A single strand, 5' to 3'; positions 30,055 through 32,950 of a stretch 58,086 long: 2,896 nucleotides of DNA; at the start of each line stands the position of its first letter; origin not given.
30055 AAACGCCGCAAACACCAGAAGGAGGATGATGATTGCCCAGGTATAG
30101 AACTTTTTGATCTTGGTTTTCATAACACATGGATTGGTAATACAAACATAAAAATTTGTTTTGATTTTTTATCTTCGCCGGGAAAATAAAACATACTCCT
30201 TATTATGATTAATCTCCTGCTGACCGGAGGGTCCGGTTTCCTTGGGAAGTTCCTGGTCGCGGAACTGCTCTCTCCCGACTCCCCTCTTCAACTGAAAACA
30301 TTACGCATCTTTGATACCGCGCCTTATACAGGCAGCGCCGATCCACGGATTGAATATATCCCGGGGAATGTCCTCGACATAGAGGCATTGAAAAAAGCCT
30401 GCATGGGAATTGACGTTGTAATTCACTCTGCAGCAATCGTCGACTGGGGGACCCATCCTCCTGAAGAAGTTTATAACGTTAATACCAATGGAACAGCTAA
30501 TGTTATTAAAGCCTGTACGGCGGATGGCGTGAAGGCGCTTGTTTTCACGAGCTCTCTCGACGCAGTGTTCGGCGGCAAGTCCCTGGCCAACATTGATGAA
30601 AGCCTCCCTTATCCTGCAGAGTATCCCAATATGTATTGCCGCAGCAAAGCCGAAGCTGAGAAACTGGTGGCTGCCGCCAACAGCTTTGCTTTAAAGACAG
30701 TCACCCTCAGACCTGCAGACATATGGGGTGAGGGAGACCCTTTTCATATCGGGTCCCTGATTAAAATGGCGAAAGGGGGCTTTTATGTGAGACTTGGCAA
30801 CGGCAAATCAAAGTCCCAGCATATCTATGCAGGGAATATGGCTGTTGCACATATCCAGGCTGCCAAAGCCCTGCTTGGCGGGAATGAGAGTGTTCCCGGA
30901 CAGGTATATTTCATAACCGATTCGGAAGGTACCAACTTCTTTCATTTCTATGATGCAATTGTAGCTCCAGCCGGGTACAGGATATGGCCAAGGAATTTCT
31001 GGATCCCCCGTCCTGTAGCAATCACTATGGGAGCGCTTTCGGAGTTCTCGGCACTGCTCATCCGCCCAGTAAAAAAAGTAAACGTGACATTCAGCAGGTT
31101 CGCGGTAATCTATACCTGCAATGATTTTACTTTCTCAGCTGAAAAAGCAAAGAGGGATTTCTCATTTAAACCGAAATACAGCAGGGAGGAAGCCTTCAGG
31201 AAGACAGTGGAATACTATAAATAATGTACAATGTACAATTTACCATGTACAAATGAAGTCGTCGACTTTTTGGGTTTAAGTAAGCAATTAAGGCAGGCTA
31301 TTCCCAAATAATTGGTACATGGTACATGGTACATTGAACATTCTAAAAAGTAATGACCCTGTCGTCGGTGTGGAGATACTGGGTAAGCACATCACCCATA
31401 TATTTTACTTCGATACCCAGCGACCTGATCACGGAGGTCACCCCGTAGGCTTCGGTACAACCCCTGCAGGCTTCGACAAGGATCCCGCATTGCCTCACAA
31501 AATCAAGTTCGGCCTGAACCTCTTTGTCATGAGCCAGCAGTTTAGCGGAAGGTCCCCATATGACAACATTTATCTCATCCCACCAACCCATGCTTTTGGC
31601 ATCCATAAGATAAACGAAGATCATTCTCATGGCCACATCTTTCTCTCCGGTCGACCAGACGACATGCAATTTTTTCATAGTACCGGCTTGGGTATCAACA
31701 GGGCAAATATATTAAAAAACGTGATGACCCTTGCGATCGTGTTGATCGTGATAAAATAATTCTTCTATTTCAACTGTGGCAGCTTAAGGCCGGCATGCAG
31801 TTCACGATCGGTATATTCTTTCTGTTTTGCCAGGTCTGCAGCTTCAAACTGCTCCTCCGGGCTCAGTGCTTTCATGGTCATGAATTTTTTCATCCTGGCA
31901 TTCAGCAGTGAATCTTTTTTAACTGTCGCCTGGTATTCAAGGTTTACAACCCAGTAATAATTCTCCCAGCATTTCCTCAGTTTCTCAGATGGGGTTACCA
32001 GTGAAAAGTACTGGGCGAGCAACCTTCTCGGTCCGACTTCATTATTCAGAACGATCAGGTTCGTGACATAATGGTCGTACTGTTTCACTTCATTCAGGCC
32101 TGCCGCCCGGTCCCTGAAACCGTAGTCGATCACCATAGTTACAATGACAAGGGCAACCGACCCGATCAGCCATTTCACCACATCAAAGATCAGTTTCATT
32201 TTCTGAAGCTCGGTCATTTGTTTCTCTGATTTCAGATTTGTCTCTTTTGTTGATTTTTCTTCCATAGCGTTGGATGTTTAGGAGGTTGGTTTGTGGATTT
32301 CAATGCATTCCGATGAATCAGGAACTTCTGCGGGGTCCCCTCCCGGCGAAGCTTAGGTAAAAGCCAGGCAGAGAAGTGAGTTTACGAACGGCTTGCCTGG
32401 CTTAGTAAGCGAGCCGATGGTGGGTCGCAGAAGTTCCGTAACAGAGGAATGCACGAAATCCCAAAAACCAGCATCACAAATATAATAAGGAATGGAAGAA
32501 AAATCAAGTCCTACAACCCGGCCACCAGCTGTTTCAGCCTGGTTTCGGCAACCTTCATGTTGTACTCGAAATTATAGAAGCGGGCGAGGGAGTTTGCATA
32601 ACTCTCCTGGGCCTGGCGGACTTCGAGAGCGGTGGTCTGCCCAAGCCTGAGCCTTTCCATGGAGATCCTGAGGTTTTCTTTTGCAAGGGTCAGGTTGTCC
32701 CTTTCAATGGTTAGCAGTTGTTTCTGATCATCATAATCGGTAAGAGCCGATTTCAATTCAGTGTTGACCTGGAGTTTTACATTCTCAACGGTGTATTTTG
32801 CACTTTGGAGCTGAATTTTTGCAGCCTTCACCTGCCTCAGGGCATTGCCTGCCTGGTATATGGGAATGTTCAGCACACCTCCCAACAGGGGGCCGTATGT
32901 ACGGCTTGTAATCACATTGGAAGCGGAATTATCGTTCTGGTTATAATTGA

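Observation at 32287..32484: Promoter-driven, roughly 180-nt rod-like structured RNA candidate between the RND efflux operon and a membrane-protein gene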

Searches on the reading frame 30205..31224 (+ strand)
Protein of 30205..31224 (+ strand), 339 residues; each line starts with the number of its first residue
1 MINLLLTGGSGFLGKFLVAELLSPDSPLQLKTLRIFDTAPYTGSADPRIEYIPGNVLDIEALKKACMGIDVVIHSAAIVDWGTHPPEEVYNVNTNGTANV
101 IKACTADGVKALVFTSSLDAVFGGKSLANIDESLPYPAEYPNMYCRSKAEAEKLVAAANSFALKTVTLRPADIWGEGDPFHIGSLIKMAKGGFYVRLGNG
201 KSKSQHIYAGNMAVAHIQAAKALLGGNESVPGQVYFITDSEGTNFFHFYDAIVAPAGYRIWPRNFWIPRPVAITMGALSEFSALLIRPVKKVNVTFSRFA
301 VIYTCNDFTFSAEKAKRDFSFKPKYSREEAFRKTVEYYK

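Call 11: search_protein_families(library=pfam, proteins=[window:30205-31224:+], max_evalue=0.01)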
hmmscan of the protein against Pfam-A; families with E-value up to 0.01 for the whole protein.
window:30205-31224:+ (339 aa): 7 families
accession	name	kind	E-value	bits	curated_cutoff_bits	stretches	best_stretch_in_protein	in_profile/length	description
PF01073.25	3Beta_HSD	-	2.6e-61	207.5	22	1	6-259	2-271/280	3-beta hydroxysteroid dehydrogenase/isomerase family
PF01370.27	Epimerase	-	1.6e-27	96.9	20.9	1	5-222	2-227/240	NAD dependent epimerase/dehydratase family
PF07993.18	NAD_binding_4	-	4.6e-22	78.8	20.1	2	57-185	77-216/258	Male sterility protein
PF04321.23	RmlD_sub_bind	-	1.3e-12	47.9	27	1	3-258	2-233/287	RmlD substrate binding domain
PF13460.12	NAD_binding_10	-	6.1e-12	46.2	27.2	1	8-171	1-144/184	NAD(P)H-binding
PF16363.11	GDP_Man_Dehyd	-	1.3e-11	45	27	1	5-168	1-178/332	GDP-mannose 4,6 dehydratase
PF02719.21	Polysacc_synt_2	-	8.6e-09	35.4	20.2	1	5-121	2-132/293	Polysaccharide biosynthesis protein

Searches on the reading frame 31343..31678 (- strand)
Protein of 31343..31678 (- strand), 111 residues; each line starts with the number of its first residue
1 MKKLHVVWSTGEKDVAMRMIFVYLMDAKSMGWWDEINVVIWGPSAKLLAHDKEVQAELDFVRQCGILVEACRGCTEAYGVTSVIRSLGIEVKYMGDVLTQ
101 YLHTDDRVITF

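Call 41: search_protein_families(library=pfam, proteins=[window:31343-31678:-], max_evalue=0.001)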
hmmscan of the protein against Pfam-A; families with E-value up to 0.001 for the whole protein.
window:31343-31678:- (111 aa): 1 family
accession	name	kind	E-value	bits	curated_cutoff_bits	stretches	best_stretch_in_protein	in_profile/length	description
PF02635.20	DsrE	-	0.00038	21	22.7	1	19-111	19-116/116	DsrE/DsrF-like family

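Call 80: search_protein_families(library=ncbifam, proteins=[window:31343-31678:-], max_evalue=0.01)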
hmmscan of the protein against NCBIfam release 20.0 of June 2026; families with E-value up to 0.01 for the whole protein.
window:31343-31678:- (111 aa): 0 families

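Call 81: search_protein_families(library=padloc, proteins=[window:31343-31678:-], max_evalue=0.01)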
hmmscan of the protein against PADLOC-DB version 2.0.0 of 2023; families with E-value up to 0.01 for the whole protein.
window:31343-31678:- (111 aa): 0 families

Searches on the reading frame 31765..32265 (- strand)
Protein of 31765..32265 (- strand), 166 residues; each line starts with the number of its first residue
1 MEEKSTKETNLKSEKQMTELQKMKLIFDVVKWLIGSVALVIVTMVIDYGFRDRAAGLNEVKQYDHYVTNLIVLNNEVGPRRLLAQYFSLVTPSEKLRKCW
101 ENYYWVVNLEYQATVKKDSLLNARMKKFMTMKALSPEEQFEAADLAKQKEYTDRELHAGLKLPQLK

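Call 10: find_encoding_contigs(protein=window:31765-32265:-, flank=3000, max_places=10)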
Protein window:31765-32265:- (166 aa): 22 contigs read that carry it; 5 places shown.
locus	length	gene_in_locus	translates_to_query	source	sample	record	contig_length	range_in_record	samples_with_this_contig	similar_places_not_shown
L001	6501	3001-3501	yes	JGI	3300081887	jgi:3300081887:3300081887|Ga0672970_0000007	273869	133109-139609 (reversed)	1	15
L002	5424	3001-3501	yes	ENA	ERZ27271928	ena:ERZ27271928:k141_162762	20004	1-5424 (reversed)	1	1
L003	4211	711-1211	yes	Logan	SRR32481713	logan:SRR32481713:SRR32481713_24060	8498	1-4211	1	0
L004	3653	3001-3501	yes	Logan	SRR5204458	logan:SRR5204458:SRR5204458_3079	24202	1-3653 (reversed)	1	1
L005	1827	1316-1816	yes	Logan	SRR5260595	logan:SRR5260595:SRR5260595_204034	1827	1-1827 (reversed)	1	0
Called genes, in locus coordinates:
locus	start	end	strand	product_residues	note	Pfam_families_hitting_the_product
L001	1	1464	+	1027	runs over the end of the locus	PF00873:ACR_tran, PF03176:MMPL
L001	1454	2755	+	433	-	PF02321:OEP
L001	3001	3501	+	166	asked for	-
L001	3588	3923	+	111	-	-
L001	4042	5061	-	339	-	PF01073:3Beta_HSD, PF01370:Epimerase, PF02719:Polysacc_synt_2, PF04321:RmlD_sub_bind, PF13460:NAD_binding_10, PF16363:GDP_Man_Dehyd, PF07993:NAD_binding_4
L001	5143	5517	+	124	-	-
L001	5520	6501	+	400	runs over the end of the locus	PF01266:DAO, PF07992:Pyr_redox_2 (faint)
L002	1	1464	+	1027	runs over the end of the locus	PF00873:ACR_tran, PF03176:MMPL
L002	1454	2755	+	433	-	PF02321:OEP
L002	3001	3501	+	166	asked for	-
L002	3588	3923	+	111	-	-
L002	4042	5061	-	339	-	PF01073:3Beta_HSD, PF01370:Epimerase, PF02719:Polysacc_synt_2, PF04321:RmlD_sub_bind, PF13460:NAD_binding_10, PF16363:GDP_Man_Dehyd, PF07993:NAD_binding_4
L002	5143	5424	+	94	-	?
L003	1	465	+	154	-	?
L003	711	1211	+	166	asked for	-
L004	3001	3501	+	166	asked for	-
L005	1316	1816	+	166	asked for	-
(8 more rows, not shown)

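Call 11: search_protein_families(library=pfam, proteins=[window:31765-32265:-], max_evalue=0.01)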
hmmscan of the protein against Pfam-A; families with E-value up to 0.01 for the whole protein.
window:31765-32265:- (166 aa): 0 families

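Call 13: find_homologous_proteins(query=window:31765-32265:-, max_evalue=0.001)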
Query window:31765-32265:- (166 aa): 109 proteins with E <= 0.001 among 168 candidates.
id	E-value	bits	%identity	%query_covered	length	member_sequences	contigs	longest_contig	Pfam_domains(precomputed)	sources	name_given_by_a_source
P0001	2.8e-90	318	90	100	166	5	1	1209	-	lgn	-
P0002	1.5e-87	309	86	100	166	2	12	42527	-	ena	-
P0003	2.3e-84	299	90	90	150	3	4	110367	-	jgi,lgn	-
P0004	2.0e-72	260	72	100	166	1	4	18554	-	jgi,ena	-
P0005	1.0e-71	258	71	100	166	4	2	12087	-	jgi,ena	jgi:hypothetical protein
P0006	1.3e-71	258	74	98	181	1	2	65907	-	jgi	jgi:hypothetical protein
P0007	2.0e-71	257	73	98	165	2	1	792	-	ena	-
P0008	2.9e-70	253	69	100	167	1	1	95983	-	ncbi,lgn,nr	ncbi:MAG: hypothetical protein NTU51_00315 [Bacteroidetes bacterium]|nr:hypothetical protein [Bacter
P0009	4.1e-70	253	73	99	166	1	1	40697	-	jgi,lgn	-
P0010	5.4e-70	252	69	100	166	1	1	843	-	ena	-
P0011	8.7e-70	252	72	98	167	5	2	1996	-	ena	-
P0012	3.0e-69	250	70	99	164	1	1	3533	-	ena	-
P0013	2.4e-68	247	71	98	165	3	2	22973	-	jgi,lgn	jgi:hypothetical protein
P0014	3.6e-68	246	70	100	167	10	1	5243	-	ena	-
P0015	3.6e-68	246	67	100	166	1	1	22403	-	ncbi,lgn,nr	ncbi:MAG: hypothetical protein NTW31_07690 [Bacteroidetes bacterium]|nr:hypothetical protein [Bacter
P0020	2.0e-66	241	66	98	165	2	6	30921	-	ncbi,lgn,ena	-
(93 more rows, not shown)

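Call 14: find_encoding_contigs(protein=P0002, flank=3000, max_places=3)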
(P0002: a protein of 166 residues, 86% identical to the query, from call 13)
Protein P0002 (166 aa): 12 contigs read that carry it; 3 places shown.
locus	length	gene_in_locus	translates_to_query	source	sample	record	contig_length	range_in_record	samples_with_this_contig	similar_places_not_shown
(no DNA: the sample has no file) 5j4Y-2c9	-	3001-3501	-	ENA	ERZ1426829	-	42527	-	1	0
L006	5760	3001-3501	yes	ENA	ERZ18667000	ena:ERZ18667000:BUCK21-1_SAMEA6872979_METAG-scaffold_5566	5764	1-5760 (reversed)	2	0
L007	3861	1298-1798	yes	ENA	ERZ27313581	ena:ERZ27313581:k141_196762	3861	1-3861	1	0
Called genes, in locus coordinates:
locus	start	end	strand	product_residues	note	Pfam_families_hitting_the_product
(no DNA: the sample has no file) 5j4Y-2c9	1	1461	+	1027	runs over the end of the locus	PF00873:ACR_tran, PF03176:MMPL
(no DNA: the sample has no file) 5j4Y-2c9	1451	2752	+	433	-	PF02321:OEP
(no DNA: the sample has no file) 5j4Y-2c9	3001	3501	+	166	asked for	-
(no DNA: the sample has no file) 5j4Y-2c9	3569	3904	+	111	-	-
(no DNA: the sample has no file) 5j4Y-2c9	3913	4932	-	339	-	PF01073:3Beta_HSD, PF01370:Epimerase, PF02719:Polysacc_synt_2 (weak), PF04321:RmlD_sub_bind, PF07993:NAD_binding_4, PF13460:NAD_binding_10, PF16363:GDP_Man_Dehyd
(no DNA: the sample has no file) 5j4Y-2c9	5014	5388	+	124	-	-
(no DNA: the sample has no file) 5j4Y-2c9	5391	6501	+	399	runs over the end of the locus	PF01266:DAO, PF07992:Pyr_redox_2 (faint)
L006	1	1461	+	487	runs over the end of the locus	?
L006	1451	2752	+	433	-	PF02321:OEP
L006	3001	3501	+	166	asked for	-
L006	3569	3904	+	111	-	-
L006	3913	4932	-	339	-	PF01073:3Beta_HSD, PF01370:Epimerase, PF02719:Polysacc_synt_2 (weak), PF04321:RmlD_sub_bind, PF07993:NAD_binding_4, PF13460:NAD_binding_10, PF16363:GDP_Man_Dehyd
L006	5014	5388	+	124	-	-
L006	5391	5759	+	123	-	?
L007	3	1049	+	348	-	?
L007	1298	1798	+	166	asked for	-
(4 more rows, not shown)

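Call 15: find_encoding_contigs(protein=P0003, flank=3000, max_places=3)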
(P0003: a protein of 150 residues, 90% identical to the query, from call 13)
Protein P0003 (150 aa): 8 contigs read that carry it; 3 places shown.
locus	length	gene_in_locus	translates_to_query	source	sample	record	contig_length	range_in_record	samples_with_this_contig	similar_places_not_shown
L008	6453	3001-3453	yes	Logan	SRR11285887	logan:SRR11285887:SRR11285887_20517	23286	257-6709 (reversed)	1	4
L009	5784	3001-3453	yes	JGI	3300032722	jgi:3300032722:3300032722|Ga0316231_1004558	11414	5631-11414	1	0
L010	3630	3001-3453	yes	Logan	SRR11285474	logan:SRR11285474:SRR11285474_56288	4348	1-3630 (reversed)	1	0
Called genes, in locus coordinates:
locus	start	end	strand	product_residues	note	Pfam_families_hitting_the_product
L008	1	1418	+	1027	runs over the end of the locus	PF00873:ACR_tran, PF03176:MMPL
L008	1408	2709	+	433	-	PF02321:OEP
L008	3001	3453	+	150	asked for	-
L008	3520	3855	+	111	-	-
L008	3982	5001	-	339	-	PF01073:3Beta_HSD, PF01370:Epimerase, PF02719:Polysacc_synt_2, PF04321:RmlD_sub_bind, PF13460:NAD_binding_10, PF16363:GDP_Man_Dehyd, PF07993:NAD_binding_4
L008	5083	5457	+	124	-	-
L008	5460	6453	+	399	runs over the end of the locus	PF01266:DAO, PF07992:Pyr_redox_2 (faint)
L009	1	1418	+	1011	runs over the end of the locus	PF00873:ACR_tran, PF03176:MMPL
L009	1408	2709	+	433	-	PF02321:OEP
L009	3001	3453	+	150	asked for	-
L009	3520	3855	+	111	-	-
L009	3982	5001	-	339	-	PF01073:3Beta_HSD, PF01370:Epimerase, PF02719:Polysacc_synt_2, PF04321:RmlD_sub_bind, PF13460:NAD_binding_10, PF16363:GDP_Man_Dehyd, PF07993:NAD_binding_4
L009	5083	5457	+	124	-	-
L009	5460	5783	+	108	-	?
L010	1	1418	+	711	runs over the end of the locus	?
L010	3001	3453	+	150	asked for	-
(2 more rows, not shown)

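Call 16: find_encoding_contigs(protein=P0004, flank=3000, max_places=3)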
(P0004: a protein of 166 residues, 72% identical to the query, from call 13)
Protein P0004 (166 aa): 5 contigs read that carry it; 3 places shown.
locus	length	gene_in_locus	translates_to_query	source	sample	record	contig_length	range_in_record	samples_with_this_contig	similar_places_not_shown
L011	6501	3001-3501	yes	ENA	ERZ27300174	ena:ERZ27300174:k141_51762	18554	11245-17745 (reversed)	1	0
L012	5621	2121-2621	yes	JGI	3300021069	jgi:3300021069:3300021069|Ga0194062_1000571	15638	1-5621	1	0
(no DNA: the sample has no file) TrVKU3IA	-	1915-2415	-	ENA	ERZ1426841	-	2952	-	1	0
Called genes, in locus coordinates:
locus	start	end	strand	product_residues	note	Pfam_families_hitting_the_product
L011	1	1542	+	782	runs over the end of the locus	?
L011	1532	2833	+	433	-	PF02321:OEP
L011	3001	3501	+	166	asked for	-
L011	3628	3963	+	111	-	-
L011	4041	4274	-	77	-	-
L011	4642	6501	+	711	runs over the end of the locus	PF00072:Response_reg, PF00989:PAS, PF08448:PAS_4 (weak), PF13426:PAS_9, PF08447:PAS_3, PF00512:HisKA, PF02518:HATPase_c, PF00072:Response_reg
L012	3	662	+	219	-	?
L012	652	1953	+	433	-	PF02321:OEP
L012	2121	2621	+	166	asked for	-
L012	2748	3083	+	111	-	-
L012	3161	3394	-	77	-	-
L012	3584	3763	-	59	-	-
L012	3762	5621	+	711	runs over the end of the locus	PF00072:Response_reg, PF00989:PAS, PF08448:PAS_4 (weak), PF13426:PAS_9, PF08447:PAS_3, PF00512:HisKA, PF02518:HATPase_c, PF00072:Response_reg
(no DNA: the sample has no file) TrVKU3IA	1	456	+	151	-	?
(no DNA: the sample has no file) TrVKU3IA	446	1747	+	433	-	PF02321:OEP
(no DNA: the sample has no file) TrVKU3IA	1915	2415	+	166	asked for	-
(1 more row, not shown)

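Call 26: find_encoding_contigs(protein=P0009, flank=3000, max_places=2)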
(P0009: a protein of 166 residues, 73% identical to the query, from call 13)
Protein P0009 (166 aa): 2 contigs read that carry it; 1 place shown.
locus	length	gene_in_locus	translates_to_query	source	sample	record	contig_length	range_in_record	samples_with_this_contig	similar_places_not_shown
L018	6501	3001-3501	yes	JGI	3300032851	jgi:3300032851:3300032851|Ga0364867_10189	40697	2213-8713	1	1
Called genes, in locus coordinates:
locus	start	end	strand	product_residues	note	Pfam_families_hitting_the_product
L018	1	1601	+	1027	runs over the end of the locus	PF00873:ACR_tran, PF03176:MMPL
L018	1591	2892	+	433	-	PF02321:OEP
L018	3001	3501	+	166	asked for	-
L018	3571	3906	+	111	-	-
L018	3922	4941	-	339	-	PF01073:3Beta_HSD, PF01370:Epimerase, PF02719:Polysacc_synt_2, PF04321:RmlD_sub_bind, PF07993:NAD_binding_4, PF13460:NAD_binding_10, PF16363:GDP_Man_Dehyd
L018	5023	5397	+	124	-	-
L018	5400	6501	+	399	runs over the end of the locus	PF01266:DAO, PF07992:Pyr_redox_2 (faint)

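Call 27: find_encoding_contigs(protein=P0001, flank=3000, max_places=3)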
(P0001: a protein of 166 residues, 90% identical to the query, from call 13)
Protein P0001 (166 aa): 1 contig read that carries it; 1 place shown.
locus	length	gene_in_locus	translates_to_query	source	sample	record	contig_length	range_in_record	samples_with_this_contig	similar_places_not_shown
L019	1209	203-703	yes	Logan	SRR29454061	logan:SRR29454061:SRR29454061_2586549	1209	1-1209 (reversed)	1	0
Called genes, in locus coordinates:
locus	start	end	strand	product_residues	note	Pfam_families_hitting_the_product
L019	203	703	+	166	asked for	-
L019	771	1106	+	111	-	-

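Call 28: find_encoding_contigs(protein=P0006, flank=3000, max_places=2)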
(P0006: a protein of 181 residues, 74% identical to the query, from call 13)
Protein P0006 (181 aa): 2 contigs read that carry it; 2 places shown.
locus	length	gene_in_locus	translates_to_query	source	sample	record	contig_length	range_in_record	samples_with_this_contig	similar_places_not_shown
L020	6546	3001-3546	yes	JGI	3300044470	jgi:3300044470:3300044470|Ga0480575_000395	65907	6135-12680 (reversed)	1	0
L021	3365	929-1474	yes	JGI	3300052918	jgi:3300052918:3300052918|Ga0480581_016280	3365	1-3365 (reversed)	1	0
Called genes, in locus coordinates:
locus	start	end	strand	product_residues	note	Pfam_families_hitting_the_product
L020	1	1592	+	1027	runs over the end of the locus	PF00873:ACR_tran, PF03176:MMPL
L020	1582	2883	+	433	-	PF02321:OEP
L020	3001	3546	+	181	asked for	-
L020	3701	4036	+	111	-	-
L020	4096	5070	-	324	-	PF01073:3Beta_HSD, PF01370:Epimerase, PF02719:Polysacc_synt_2 (weak), PF13460:NAD_binding_10, PF16363:GDP_Man_Dehyd (weak), PF04321:RmlD_sub_bind, PF07993:NAD_binding_4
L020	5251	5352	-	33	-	-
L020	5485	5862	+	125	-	-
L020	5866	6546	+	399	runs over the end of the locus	PF01266:DAO, PF07992:Pyr_redox_2 (faint)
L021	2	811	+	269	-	PF02321:OEP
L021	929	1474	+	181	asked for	-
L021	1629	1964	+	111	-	-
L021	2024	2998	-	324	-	PF01073:3Beta_HSD, PF01370:Epimerase, PF02719:Polysacc_synt_2 (weak), PF13460:NAD_binding_10, PF16363:GDP_Man_Dehyd (weak), PF04321:RmlD_sub_bind, PF07993:NAD_binding_4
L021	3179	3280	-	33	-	-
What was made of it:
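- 31765..32265 (-): Downstream gene: a 166-aa single-pass membrane protein of unknown function. Its synteny with tolC is conserved (calls 10, 14-16, 26, 28).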

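Call 80: search_protein_families(library=ncbifam, proteins=[window:31765-32265:-], max_evalue=0.01)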
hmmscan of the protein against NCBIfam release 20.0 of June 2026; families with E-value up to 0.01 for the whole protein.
window:31765-32265:- (166 aa): 1 family
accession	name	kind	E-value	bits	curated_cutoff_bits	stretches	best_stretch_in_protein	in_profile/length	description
NF004373.0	PRK05740.1-3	equivalog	0.0099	15.7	154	0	10-48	18-56/150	preprotein translocase subunit SecE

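Call 81: search_protein_families(library=padloc, proteins=[window:31765-32265:-], max_evalue=0.01)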
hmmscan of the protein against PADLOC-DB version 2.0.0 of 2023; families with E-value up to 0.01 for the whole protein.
window:31765-32265:- (166 aa): 0 families
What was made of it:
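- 31765..32265 (-): No Pfam, NCBIfam or PADLOC family matches (calls 11, 80, 81).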

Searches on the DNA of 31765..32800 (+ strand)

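Call 5: search_rna_families(source=window, start=32000, end=32800, threshold=evalue, max_evalue=10, show_alignments=3)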
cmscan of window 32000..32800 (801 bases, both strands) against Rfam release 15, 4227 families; matches with E-value up to 10: 5.
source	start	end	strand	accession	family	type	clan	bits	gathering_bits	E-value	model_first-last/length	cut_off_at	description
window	32495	32594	-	RF03152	RAGATH-1-hammerhead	Gene; ribozyme;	-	18.9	56.3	2.1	1-77/77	no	RAGATH-1 hammerhead ribozyme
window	32663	32684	+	RF00489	ctRNA_p42d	Gene; antisense;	-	15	50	4.9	1-46/46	no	ctRNA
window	32679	32709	+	RF02520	mir-965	Gene; miRNA;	-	14.8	43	7.7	1-76/76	no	mir-965 microRNA precursor family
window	32167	32252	-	RF01706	Gut-1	Gene; sRNA;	-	14.3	50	9.5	1-77/77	no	Gut-1 RNA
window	32621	32691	+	RF02171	RFPL3-AS1_1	Gene; lncRNA;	-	11.7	70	3.9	1-88/88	no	RFPL3 antisense RNA 1 conserved region 1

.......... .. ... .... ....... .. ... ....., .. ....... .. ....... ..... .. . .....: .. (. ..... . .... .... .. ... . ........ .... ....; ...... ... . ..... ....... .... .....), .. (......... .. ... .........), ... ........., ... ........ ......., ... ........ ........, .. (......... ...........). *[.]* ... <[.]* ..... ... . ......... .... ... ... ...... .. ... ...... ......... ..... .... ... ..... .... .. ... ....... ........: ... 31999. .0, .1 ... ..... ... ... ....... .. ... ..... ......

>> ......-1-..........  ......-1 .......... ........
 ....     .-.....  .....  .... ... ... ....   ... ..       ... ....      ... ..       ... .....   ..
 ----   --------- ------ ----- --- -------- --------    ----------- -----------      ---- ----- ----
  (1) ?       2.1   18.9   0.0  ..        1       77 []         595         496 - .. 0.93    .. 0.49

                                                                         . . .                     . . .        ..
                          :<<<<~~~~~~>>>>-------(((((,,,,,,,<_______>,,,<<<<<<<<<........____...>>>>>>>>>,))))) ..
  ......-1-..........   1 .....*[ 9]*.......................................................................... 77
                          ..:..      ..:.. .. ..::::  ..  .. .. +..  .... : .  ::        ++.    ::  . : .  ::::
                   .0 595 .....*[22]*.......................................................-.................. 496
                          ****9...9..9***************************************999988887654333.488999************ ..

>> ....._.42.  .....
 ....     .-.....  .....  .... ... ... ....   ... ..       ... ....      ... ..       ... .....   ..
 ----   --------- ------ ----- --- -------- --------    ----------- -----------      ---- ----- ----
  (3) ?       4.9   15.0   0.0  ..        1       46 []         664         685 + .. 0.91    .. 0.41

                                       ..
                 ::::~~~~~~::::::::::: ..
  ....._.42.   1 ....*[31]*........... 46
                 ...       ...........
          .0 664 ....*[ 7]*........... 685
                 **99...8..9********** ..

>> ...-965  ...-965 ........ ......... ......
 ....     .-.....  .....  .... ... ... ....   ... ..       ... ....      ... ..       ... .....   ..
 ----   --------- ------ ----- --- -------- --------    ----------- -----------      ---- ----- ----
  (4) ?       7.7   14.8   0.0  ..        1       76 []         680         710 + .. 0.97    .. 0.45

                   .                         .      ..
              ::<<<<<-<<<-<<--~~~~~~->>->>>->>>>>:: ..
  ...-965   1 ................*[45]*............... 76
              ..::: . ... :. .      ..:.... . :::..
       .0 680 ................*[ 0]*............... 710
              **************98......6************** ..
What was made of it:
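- On 6S RNA: cmscan at E <= 10 over 32000-32800 on both strands gave no 6S hit and no hit inside the hairpin (call 5).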

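Call 6: search_dna_similar(query=window:32266-32510:+, collection=plasmids, mode=distant)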
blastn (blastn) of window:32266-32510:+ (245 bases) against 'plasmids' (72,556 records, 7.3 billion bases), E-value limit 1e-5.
No match.

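Call 69: search_dna_similar(query=window:32280-32480:+, collection=phages, mode=distant)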
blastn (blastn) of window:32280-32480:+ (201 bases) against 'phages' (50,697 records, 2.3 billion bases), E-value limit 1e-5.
No match.

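Call 89: search_rna_families(sources=[L006, L020, L023], threshold=gathering)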
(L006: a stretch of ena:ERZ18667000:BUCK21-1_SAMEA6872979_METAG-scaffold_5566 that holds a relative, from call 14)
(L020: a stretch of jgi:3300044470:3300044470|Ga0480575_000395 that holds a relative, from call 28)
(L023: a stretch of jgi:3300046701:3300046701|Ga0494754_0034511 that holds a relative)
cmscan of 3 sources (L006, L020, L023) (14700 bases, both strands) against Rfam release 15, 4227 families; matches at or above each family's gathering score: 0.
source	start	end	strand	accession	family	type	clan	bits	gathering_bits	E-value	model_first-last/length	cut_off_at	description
